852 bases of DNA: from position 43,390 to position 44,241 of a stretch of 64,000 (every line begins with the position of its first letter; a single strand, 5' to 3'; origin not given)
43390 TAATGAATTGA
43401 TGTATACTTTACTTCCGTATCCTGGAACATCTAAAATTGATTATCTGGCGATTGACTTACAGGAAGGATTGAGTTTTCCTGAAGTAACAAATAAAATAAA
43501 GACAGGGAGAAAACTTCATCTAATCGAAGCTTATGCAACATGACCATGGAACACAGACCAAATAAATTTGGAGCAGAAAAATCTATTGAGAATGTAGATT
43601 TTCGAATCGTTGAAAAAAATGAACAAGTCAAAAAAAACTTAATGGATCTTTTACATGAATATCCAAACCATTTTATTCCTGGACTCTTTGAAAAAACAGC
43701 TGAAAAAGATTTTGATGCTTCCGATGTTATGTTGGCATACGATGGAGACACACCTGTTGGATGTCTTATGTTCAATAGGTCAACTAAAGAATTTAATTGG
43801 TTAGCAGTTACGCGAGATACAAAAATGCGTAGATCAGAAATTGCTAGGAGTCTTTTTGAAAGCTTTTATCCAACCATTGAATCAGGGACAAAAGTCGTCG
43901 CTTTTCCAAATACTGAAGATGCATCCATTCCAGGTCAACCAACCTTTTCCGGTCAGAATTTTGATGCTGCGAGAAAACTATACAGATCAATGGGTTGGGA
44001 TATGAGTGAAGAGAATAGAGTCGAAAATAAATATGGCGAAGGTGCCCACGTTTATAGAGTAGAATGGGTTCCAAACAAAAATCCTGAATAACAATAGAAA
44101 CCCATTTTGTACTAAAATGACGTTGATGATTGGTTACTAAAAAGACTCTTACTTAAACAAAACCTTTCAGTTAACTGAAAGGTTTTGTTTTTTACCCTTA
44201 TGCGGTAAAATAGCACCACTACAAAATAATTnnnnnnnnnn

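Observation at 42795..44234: Cyclodipeptide synthase (XYP subfamily) plus a coupled GNAT gene as a two-gene cassette bracketed by 53-bp direct repeats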

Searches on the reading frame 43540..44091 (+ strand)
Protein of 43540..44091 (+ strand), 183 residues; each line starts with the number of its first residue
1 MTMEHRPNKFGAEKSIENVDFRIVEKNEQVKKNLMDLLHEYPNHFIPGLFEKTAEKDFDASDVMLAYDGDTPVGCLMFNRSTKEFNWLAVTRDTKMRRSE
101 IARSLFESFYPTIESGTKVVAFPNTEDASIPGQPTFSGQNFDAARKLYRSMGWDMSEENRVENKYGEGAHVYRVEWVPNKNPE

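Call 4: search_protein_families(library=pfam, proteins=[window:43540-44091:+], max_evalue=1)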
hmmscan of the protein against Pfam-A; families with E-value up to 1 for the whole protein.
window:43540-44091:+ (183 aa): 3 families
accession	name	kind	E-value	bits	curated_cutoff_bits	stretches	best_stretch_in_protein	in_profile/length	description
PF13508.13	Acetyltransf_7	-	0.0058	17.4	27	1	61-153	3-82/84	Acetyltransferase (GNAT) domain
PF13673.13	Acetyltransf_10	-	0.009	16.4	23.6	0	55-109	23-76/128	Acetyltransferase (GNAT) domain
PF03793.24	PASTA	-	0.021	15.2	23.2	1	134-174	4-44/64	PASTA domain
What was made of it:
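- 43540..44091 (+): GNAT-fold partner protein, 183 aa from ATG 43540 or 181 aa from ATG 43546. Single domain. Motif A reads R-R-S-E-I-A instead of R-x-x-G-x-G/A; the motif B helix (A144, R145, Y148, G152) is retained; C75 and the N-T-E-D loop (124-127) are invariant or nearly so. Pfam GNAT 17.4 bits against a cut-off of 27 (call 4).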

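Call 5: search_protein_families(library=ncbifam, proteins=[window:43540-44091:+], max_evalue=1)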
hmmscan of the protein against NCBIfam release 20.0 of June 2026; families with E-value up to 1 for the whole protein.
window:43540-44091:+ (183 aa): 3 families
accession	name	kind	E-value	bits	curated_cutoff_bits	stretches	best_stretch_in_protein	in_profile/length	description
TIGR01575.1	rimI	equivalog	0.12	12.6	86.4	0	60-114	31-85/132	ribosomal protein S18-alanine N-acetyltransferase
TIGR03329.1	Phn_aa_oxid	hypoth_equivalog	0.12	11.1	632.8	1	61-152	279-371/460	putative aminophosphonate oxidoreductase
NF000066.1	rifampin_ARR_Sa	exception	0.18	11.5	250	1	84-162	39-119/137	NAD(+)--rifampin ADP-ribosyltransferase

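Call 12: find_homologous_proteins(query=window:43540-44091:+)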
Query window:43540-44091:+ (183 aa): 38 proteins with E <= 0.001 among 84 candidates.
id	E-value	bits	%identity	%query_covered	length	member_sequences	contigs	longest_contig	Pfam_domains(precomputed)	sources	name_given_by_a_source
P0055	3.4e-121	420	100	100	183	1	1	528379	-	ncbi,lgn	-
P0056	1.6e-91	323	75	97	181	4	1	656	-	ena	-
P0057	8.5e-91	321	73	99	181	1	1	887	-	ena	-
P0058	1.8e-84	300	71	99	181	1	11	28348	-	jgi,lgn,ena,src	-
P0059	1.2e-79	284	68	99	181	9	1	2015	-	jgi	jgi:hypothetical protein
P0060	6.6e-79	282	71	92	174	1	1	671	-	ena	-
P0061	1.7e-76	274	66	97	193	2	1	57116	-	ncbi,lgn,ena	-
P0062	2.8e-75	270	65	99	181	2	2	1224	-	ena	-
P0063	3.0e-75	270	66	97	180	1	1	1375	-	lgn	-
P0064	3.4e-75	270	66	97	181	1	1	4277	-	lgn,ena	-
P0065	4.7e-74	266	65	97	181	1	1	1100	-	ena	-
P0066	1.0e-72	262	63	97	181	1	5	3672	-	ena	-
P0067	6.9e-72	259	62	99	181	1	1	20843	-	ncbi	-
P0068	1.4e-70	255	62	97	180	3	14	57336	-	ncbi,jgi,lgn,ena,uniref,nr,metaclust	ncbi:hypothetical protein A3D62_01525 [Candidatus Kaiserbacteria bacterium RIFCSPHIGHO2_02_FULL_49_1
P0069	2.4e-70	254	62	97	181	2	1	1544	-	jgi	jgi:hypothetical protein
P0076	5.8e-68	246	63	95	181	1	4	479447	-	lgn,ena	-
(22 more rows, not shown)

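Call 16: find_encoding_contigs(protein=P0058, flank=6000, max_places=4)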
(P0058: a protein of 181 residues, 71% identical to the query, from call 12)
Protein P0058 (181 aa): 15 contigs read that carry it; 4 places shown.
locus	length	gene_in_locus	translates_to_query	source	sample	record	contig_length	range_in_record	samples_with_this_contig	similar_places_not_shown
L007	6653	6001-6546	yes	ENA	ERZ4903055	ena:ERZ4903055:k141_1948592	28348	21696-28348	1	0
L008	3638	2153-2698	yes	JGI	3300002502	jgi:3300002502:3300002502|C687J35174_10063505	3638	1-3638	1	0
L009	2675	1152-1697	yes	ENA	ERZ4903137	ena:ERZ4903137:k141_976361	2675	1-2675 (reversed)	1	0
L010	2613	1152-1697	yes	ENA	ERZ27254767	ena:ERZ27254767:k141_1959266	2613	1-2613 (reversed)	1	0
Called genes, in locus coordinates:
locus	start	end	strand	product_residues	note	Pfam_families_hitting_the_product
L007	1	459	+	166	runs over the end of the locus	PF00588:SpoU_methylase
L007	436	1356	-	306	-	-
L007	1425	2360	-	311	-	PF00801:PKD (weak)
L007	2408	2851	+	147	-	PF07291:MauE (weak), PF07681:DoxX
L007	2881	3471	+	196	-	PF01612:DNA_pol_A_exo1 (weak), PF13482:RNase_H_2, PF10108:DNA_pol_B_exo2 (faint)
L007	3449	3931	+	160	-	PF04308:RNaseH_like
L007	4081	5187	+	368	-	PF13784:Fic_N, PF02661:Fic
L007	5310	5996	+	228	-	PF16715:CDPS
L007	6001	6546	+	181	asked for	-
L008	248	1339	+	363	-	-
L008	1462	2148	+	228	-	PF16715:CDPS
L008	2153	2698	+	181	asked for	-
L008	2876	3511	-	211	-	-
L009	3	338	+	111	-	?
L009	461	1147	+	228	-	PF16715:CDPS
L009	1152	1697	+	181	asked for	-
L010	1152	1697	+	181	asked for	-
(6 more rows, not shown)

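Call 17: find_encoding_contigs(protein=P0061, flank=6000, max_places=3)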
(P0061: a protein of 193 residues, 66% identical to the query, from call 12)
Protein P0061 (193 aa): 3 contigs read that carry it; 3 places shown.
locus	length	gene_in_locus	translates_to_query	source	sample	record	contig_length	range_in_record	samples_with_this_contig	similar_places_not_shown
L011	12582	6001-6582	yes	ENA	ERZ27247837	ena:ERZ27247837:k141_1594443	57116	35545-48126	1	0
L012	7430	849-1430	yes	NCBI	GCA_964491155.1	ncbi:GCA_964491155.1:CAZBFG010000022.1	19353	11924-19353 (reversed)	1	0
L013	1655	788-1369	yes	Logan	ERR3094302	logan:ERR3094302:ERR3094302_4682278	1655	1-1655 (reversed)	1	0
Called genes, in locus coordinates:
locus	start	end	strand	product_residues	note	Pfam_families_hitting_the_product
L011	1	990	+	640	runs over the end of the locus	PF04041:Glyco_hydro_130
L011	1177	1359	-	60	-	-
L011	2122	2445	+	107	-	PF00076:RRM_1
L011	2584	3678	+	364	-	PF00487:FA_desaturase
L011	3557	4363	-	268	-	PF03352:Adenine_glyco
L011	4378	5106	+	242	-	PF00657:Lipase_GDSL, PF13472:Lipase_GDSL_2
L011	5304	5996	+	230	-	PF16715:CDPS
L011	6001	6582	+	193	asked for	-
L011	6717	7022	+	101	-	PF13376:OmdA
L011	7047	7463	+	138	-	PF08570:DUF1761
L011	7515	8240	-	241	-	PF18912:DZR_2 (weak), PF00156:Pribosyltran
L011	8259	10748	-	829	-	PF02861:Clp_N, PF13191:AAA_16 (weak), PF00004:AAA, PF17871:AAA_lid_9, PF00004:AAA, PF07724:AAA_2, PF07728:AAA_5, PF10431:ClpB_D2-small, +10 more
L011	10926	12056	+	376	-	PF11104:PilM_2, PF06723:MreB_Mbl (faint), PF14450:FtsA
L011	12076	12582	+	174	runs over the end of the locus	PF05137:PilN (weak)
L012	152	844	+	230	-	PF16715:CDPS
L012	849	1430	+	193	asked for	-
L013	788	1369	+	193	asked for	-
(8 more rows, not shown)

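Call 18: find_encoding_contigs(protein=P0076, flank=6000, max_places=3)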
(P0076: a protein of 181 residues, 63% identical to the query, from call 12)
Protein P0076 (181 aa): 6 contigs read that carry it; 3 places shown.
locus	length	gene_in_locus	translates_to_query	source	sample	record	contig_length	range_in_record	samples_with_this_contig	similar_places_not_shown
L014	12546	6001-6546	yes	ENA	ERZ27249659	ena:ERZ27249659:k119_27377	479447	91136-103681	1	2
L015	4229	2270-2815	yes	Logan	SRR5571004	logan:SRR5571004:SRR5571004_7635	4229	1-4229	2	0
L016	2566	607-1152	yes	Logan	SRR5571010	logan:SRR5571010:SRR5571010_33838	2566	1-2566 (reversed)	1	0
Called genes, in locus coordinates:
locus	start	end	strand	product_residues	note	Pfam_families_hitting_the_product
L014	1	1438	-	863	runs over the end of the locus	PF26449:DUF8128, PF01935:DUF87 (weak), PF10412:TrwB_AAD_bind, PF12696:TraG-D_C (faint)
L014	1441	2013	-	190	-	-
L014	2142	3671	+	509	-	PF00133:tRNA-synt_1 (weak), PF09334:tRNA-synt_1g, PF08264:Anticodon_1 (faint), PF09334:tRNA-synt_1g, PF00133:tRNA-synt_1, PF01406:tRNA-synt_1e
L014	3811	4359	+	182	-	PF02674:Colicin_V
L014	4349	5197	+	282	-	PF01026:TatD_DNase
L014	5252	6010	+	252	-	-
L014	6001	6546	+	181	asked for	-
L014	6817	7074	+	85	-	PF09527:ATPase_gene1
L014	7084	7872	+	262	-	PF00119:ATP-synt_A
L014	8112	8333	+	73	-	PF00137:ATP-synt_C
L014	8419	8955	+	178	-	PF00430:ATP-synt_B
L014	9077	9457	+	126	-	PF00213:OSCP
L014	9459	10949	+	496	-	PF02874:ATP-synt_ab_N, PF00006:ATP-synt_ab, PF00306:ATP-synt_ab_C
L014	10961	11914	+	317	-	PF00231:ATP-synt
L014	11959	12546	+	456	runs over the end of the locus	PF02874:ATP-synt_ab_N, PF00006:ATP-synt_ab, PF22919:ATP-synt_VA_C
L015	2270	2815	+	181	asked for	-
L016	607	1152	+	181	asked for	-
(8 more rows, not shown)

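Call 35: search_protein_families(library=pfam, proteins=[L014:5252-6010:+, L011:5304-5996:+], max_evalue=1)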
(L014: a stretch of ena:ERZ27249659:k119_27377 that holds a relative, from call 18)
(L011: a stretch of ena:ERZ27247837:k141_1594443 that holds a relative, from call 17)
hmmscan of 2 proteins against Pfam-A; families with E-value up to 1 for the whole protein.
L014:5252-6010:+ (252 aa): 1 family
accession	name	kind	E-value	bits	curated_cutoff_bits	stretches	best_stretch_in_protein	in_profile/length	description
PF09218.15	DUF1959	-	0.041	14.5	24.3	1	62-107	68-113/116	Domain of unknown function (DUF1959)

L011:5304-5996:+ (230 aa): 1 family
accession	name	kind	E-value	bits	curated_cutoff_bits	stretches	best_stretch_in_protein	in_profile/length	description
PF16715.11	CDPS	-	2.1e-15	57.5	27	1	17-193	16-193/220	Cyclodipeptide synthase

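Call 37: predict_structure(alignment_id=A1)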
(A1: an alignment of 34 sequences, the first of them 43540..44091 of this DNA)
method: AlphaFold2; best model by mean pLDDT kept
length: 183 residues; sequences in the alignment: 34
mean_pLDDT: 91.8   pTM: 0.85
mean pLDDT of the five models: 91.8, 91.1, 90.1, 90.0, 87.6
residues with pLDDT >= 90: 159; 70-90: 7; 50-70: 4; < 50: 13
segments of 3 or more residues with pLDDT < 50: 1-12
pLDDT, mean of each block of 10 residues (from residue 1): 43 74 98 98 94 98 97 98 98 93 97 96 98 95 97 97 97 94 60
secondary structure, 60 per line:
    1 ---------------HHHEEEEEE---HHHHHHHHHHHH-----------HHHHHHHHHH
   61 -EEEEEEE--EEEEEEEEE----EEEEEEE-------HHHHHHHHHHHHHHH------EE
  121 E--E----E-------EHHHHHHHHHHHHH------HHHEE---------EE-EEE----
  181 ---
elements in order: E19-24 H28-39 H51-60 E62-68 E71-79 E84-90 H98-112 E119-121 H138-150 E174-176
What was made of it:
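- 43540..44091 (+): AF2 pLDDT 91.8 (call 37).
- On Fem-type aminoacyl-tRNA-dependent transferases: The protein is a single domain of 183 aa (call 37).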

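Call 45: find_related_loci(query=A1, collection=metagenome_contigs, flank=5000)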
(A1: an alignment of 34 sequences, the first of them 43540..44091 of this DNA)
Query A1 (183 aa) in metagenome_contigs; peptide patterns used: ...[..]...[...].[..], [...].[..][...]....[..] (x = any residue, [..] = any of these).
83 stretches matched a pattern; 12 encode a relative of the query (tblastn E <= 1e-3); 12 distinct loci.
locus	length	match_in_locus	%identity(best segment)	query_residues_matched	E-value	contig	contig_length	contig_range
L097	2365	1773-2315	74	3-183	7e-101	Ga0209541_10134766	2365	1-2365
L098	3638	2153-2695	71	3-183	2e-91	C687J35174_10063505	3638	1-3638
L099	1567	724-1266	69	3-183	1e-92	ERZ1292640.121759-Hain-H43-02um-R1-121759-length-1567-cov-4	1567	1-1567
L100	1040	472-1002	65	3-180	2e-85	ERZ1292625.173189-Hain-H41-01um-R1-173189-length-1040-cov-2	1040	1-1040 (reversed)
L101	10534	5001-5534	62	3-180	1e-77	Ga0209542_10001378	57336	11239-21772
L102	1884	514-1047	61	3-180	1e-79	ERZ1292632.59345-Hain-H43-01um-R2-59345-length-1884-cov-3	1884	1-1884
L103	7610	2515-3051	62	3-178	4e-76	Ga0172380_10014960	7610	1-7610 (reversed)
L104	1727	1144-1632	55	17-179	1e-63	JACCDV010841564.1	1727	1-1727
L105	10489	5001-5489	56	17-177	6e-59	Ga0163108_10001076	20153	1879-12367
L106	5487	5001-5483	56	17-175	2e-58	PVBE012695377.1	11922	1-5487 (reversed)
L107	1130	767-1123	63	1-119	3e-55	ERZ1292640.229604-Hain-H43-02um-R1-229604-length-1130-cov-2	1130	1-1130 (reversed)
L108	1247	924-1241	64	14-119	3e-47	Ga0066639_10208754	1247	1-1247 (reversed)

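Call 46: find_related_loci(query=A1, collection=viral_contigs, flank=5000)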
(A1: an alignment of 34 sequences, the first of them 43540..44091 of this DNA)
Query A1 (183 aa) in viral_contigs; peptide patterns used: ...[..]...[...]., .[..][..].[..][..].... (x = any residue, [..] = any of these).
74 stretches matched a pattern, but none encodes a relative of the query by tblastn (E <= 1e-3).

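Call 57: search_solved_structures(query=A4, max_evalue=10, show_alignments=2)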
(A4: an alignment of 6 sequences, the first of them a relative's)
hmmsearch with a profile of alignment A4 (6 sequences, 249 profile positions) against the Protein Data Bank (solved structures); distinct sequences matched with E-value up to 10: 2.
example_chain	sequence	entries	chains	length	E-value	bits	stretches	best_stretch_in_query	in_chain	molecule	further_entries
3sy3_A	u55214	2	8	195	0.17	14.5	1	13-106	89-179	GBAA_1210 protein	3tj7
3git_A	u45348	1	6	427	1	12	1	93-150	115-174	Carbon monoxide dehydrogenase/acetyl-CoA synthase subunit alpha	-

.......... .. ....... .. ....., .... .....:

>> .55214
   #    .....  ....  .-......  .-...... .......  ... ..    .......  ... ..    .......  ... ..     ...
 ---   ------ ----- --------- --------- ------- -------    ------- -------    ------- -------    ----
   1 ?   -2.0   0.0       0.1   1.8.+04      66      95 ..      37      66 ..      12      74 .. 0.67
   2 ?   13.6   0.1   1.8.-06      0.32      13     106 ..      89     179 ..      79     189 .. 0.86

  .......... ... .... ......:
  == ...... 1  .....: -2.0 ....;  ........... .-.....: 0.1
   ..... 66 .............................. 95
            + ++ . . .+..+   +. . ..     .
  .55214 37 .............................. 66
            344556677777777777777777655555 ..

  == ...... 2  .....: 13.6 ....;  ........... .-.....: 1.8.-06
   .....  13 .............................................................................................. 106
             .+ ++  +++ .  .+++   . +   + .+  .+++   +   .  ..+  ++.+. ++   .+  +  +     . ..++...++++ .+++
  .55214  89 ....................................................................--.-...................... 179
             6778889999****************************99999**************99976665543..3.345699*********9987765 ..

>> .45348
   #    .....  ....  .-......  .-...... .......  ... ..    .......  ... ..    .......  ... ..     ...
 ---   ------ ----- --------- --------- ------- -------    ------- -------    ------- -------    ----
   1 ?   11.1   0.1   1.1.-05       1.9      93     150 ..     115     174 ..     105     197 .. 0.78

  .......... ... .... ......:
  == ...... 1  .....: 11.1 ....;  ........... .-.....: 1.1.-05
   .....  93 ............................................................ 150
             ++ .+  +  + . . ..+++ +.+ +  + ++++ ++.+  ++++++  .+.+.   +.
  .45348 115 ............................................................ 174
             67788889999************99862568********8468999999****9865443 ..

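Call 59: find_homologous_proteins(query=L014:5252-6010:+)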
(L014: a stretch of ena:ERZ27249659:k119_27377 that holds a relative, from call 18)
Query L014:5252-6010:+ (252 aa): 145 proteins with E <= 0.001 among 384 candidates; the best 120 are listed.
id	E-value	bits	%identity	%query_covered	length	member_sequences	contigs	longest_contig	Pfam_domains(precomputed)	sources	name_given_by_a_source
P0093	4.2e-169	578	100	100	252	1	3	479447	-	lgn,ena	-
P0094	8.4e-141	486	84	98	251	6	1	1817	-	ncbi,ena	-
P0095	4.6e-139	480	84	98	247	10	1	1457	-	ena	-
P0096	1.2e-136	472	82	98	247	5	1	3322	-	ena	-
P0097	7.4e-135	466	82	94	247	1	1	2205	-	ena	-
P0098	2.2e-134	465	82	97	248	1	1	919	-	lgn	-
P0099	1.5e-133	462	81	97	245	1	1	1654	-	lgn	-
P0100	1.5e-133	462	81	98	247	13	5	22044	-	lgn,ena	-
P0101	7.3e-131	453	81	97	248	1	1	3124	-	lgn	-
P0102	1.5e-130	452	81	96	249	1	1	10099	-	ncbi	-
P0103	5.8e-129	447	78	98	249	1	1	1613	-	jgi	jgi:hypothetical protein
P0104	7.0e-129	447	80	96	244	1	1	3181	-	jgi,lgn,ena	-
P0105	1.6e-128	445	79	97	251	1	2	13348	-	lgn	-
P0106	4.7e-125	434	78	95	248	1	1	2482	-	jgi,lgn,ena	-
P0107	1.1e-124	433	79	94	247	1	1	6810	-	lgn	-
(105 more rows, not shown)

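Call 67: predict_structure(alignment_id=A5)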
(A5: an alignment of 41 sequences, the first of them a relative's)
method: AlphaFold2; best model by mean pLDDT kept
length: 252 residues; sequences in the alignment: 41
mean_pLDDT: 89.3   pTM: 0.87
mean pLDDT of the five models: 89.3, 88.8, 88.5, 88.1, 87.0
residues with pLDDT >= 90: 159; 70-90: 76; 50-70: 15; < 50: 2
segments of 3 or more residues with pLDDT < 50: none
pLDDT, mean of each block of 10 residues (from residue 1): 71 89 91 89 93 79 80 83 91 96 91 92 95 98 96 86 93 92 81 87 96 96 94 96 82 69
secondary structure, 60 per line:
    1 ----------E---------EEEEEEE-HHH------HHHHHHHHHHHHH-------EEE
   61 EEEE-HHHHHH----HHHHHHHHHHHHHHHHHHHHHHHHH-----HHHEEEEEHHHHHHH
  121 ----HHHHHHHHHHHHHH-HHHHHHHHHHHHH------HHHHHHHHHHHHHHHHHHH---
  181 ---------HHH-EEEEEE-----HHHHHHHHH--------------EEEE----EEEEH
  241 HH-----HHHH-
elements in order: E21-27 H38-50 E58-64 H66-71 H76-100 E109-113 H114-120 H125-138 H140-152 H159-177 E194-199 H205-213 E228-231 E236-239 H248-251

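Call 81: search_protein_families(library=padloc, proteins=[window:43546-44091:+, P0093, L103:1988-2503:+], max_evalue=0.1)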
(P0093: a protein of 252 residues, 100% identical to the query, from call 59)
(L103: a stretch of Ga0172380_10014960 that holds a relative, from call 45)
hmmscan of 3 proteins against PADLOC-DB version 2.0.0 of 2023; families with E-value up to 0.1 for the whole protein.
window:43546-44091:+ (181 aa): 0 families

P0093 (252 aa): 0 families

L103:1988-2503:+ (171 aa): 0 families

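Call 82: search_protein_families(library=phrogs, proteins=[window:43546-44091:+, P0093], max_evalue=0.1)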
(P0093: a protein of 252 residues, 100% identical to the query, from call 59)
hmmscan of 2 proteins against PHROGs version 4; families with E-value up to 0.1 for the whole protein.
window:43546-44091:+ (181 aa): 0 families

P0093 (252 aa): 1 family
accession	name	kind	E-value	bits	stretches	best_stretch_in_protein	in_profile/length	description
phrog_15175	-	head and packaging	0.03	13.8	1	85-151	88-155/647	virion structural protein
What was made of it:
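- Tried and rejected: Phage or defence origin: no viral contigs carry the GNAT family (call 46), and there are no PADLOC hits and no meaningful PHROG hits (calls 81, 82).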

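Call 94: search_protein_representatives(alignment_id=A1)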
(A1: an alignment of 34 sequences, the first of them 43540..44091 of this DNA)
Query: 34 sequences, 181 profile positions. Proteins with E-value up to 0.001 (for the whole library): 26; up to 1e-10: 15; up to 1e-30: 7. The best 26 are listed.
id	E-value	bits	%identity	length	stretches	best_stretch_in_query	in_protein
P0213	1.1e-71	256.4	-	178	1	6-177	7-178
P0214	9.7e-64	230.5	-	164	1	14-177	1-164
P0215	3.6e-54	199.3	-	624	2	8-174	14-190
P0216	1.1e-46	175.0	-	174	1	7-173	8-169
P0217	3.5e-46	173.3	-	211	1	7-178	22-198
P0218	3.4e-44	166.8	-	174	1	6-175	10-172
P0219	1.0e-43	165.2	-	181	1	19-179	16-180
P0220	3.2e-26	108.3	-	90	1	14-97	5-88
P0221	1.2e-22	96.6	-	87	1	118-177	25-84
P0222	6.4e-20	87.7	-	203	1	13-149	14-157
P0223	7.3e-20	87.5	-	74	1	4-74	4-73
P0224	5.0e-17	78.3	-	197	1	5-172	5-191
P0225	5.3e-15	71.7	-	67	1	1-54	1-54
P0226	2.0e-14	69.8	-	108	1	19-104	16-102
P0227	1.3e-12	63.9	-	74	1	99-173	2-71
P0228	2.5e-09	53.2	-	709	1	17-170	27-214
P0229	3.0e-09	52.9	-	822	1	26-154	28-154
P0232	7.4e-07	45.2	-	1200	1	30-170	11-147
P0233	7.5e-07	45.1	-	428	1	30-169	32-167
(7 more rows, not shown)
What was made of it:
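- The GNAT family is narrow: 26 representative clusters (call 94).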
